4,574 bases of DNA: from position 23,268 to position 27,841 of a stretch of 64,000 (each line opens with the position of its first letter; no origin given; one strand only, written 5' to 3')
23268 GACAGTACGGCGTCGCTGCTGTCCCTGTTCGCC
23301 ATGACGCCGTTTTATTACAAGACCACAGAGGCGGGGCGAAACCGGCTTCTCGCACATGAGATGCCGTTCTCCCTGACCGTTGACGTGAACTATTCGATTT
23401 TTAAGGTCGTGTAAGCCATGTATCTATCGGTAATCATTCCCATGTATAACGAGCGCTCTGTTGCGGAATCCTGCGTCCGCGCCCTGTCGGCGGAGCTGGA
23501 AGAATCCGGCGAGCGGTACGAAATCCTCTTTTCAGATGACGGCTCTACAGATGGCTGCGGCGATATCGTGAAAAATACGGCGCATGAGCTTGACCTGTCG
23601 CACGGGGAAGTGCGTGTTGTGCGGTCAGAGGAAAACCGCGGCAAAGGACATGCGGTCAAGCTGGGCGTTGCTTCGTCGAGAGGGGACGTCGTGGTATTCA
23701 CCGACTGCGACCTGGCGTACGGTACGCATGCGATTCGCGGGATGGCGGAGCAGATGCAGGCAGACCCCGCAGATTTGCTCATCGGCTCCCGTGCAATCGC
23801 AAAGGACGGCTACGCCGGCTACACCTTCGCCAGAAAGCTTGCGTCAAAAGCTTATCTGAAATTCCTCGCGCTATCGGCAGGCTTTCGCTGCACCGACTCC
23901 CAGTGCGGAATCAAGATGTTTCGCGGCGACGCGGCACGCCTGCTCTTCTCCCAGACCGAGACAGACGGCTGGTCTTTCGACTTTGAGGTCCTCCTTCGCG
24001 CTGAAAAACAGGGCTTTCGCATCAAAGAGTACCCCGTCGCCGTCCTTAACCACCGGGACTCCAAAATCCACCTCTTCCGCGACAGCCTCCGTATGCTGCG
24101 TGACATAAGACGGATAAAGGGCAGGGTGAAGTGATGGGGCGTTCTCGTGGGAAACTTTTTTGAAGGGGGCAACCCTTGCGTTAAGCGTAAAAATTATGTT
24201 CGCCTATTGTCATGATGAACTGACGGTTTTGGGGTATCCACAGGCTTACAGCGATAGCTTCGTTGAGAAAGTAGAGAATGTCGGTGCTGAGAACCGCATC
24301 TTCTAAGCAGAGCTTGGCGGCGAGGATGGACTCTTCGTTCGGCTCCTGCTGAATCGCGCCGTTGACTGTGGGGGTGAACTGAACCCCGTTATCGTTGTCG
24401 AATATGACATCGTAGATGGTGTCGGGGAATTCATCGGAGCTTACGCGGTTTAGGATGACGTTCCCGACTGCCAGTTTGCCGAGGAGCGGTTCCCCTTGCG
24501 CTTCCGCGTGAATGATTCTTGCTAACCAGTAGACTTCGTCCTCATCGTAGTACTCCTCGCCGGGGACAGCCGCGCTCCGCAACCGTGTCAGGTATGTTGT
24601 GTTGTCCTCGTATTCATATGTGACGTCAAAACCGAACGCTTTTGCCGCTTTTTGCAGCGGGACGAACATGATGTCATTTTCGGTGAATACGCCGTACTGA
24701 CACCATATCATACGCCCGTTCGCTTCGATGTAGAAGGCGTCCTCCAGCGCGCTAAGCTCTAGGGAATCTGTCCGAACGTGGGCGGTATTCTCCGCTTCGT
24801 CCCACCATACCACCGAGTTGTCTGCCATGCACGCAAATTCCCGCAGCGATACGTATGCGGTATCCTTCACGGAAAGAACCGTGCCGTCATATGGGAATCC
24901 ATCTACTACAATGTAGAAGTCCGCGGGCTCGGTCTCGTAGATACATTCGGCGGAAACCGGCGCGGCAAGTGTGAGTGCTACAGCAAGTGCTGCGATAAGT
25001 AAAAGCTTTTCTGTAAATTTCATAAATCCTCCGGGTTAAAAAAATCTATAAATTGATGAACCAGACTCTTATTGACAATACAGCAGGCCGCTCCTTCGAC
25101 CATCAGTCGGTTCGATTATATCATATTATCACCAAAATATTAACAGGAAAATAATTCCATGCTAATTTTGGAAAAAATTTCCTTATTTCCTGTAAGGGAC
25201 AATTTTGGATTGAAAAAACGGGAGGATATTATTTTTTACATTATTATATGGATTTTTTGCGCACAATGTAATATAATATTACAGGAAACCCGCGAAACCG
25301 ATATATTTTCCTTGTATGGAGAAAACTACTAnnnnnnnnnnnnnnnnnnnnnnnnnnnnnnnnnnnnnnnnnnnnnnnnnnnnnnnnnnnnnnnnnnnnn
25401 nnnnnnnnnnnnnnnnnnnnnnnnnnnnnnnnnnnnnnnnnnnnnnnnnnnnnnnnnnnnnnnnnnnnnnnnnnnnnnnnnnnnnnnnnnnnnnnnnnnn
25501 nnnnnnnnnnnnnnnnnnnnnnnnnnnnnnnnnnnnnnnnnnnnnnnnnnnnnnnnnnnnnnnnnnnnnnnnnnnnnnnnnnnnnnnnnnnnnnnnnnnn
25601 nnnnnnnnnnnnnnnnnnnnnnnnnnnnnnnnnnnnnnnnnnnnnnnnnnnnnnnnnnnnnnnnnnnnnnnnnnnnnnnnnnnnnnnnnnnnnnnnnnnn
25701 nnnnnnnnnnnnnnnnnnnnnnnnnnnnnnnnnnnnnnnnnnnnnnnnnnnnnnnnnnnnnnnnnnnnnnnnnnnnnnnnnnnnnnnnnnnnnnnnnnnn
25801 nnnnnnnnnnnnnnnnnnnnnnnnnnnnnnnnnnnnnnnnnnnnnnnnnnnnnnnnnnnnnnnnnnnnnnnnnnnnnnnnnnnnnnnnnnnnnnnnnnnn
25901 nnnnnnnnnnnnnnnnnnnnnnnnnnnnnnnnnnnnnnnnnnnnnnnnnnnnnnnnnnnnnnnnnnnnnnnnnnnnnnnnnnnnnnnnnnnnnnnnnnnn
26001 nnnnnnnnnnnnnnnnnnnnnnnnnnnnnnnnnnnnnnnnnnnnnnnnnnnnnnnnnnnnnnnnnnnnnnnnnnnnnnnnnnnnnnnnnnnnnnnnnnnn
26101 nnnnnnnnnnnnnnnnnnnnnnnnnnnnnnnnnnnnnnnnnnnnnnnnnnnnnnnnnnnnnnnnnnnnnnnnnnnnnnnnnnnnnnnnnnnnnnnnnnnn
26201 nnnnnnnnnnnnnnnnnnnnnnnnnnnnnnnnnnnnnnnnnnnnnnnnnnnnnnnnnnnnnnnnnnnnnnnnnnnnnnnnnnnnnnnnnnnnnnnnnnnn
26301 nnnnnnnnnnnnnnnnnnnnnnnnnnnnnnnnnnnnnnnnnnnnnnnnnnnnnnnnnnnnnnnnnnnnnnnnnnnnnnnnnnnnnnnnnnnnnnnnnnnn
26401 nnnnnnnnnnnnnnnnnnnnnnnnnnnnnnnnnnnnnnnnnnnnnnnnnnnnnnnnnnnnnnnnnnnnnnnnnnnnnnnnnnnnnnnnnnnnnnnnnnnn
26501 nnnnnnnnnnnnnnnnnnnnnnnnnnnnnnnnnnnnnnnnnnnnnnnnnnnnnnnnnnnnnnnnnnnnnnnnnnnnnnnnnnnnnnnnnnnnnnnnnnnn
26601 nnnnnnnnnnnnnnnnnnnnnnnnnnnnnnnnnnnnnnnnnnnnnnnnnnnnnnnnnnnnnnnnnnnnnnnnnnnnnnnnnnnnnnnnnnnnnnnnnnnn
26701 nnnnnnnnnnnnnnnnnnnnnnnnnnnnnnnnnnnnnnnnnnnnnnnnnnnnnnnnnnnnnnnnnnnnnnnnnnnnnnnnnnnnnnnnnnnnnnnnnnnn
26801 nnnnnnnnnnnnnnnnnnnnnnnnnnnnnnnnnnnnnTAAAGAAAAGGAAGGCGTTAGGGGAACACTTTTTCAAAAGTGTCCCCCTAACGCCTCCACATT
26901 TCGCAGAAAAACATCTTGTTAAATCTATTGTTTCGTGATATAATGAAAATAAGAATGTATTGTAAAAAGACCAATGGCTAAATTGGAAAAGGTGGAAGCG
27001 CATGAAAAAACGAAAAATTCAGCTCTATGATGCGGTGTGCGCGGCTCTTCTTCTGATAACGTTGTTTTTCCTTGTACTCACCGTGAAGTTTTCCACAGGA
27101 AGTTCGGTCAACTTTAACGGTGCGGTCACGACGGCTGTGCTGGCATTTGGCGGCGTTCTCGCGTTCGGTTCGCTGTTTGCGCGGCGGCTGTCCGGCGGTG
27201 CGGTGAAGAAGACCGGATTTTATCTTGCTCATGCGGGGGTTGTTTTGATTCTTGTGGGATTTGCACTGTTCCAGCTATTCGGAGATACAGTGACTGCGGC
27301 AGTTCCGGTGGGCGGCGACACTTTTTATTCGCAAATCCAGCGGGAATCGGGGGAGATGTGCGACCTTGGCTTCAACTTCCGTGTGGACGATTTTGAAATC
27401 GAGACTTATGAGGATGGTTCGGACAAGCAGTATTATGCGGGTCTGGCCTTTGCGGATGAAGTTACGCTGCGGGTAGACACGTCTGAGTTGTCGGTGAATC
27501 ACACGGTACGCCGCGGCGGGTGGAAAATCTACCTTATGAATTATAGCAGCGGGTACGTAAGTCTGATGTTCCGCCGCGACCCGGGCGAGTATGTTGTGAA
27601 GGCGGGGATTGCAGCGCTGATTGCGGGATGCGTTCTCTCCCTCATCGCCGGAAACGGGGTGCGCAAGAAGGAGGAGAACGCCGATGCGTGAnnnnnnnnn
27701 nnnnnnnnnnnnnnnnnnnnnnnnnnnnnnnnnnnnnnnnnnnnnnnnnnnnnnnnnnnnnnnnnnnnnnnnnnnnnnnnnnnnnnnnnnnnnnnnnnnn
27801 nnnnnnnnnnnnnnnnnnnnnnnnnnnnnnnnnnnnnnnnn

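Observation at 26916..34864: Self-contained cytochrome-c maturation plus two giant exported di-haem beta-propeller proteins in a Clostridia-type chromosome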

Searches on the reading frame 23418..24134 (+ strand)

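Call 17: search_protein_families(library=pfam, proteins=[window:23418-24134:+], max_evalue=0.01)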
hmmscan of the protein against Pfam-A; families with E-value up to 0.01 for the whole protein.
window:23418-24134:+ (238 aa): 4 families
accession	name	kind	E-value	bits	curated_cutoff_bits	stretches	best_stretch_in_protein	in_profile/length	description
PF00535.33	Glycos_transf_2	-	6.1e-30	104.8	23.3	1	4-171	1-162/168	Glycosyl transferase family 2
PF13641.12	Glyco_tranf_2_3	-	7.6e-07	29.8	27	1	3-131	3-129/230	Glycosyltransferase like family 2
PF13506.12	Glyco_transf_21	-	0.003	17.5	21.7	1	78-152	20-93/174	Glycosyl transferase family 21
PF10111.15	Glyco_tranf_2_2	-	0.0036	17.3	27.3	1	4-103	1-96/276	Glycosyltransferase like family 2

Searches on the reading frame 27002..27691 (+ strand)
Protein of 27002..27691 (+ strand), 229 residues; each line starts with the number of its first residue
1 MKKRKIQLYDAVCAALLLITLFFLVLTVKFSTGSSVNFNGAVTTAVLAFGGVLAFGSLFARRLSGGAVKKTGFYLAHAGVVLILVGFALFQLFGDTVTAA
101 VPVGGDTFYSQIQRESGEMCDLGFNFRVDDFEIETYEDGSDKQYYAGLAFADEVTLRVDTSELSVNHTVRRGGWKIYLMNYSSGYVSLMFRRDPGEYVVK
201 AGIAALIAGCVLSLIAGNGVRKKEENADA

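Call 3: search_protein_families(library=pfam, proteins=[window:27002-27691:+], max_evalue=0.1)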
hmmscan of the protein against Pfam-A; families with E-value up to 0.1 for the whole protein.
window:27002-27691:+ (229 aa): 3 families
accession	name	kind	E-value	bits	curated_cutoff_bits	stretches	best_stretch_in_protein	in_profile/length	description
PF05140.19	ResB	-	1.3e-23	84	24.6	1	66-182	147-266/486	ResB-like family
PF16327.10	CcmF_C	-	0.016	14.9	28.7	1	31-115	130-221/323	Cytochrome c-type biogenesis protein CcmF C-terminal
PF16995.10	tRNA-synt_2_TM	-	0.04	14.1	26.8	1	17-99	81-165/215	Transmembrane region of lysyl-tRNA synthetase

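Call 4: search_protein_families(library=ncbifam, proteins=[window:27002-27691:+], max_evalue=0.1)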
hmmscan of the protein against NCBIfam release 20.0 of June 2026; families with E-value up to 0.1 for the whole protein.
window:27002-27691:+ (229 aa): 1 family
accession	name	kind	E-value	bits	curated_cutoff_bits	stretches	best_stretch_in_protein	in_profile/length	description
TIGR00353.1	nrfE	subfamily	0.025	13.5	569.05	1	10-100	368-458/578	heme lyase CcmF/NrfE family subunit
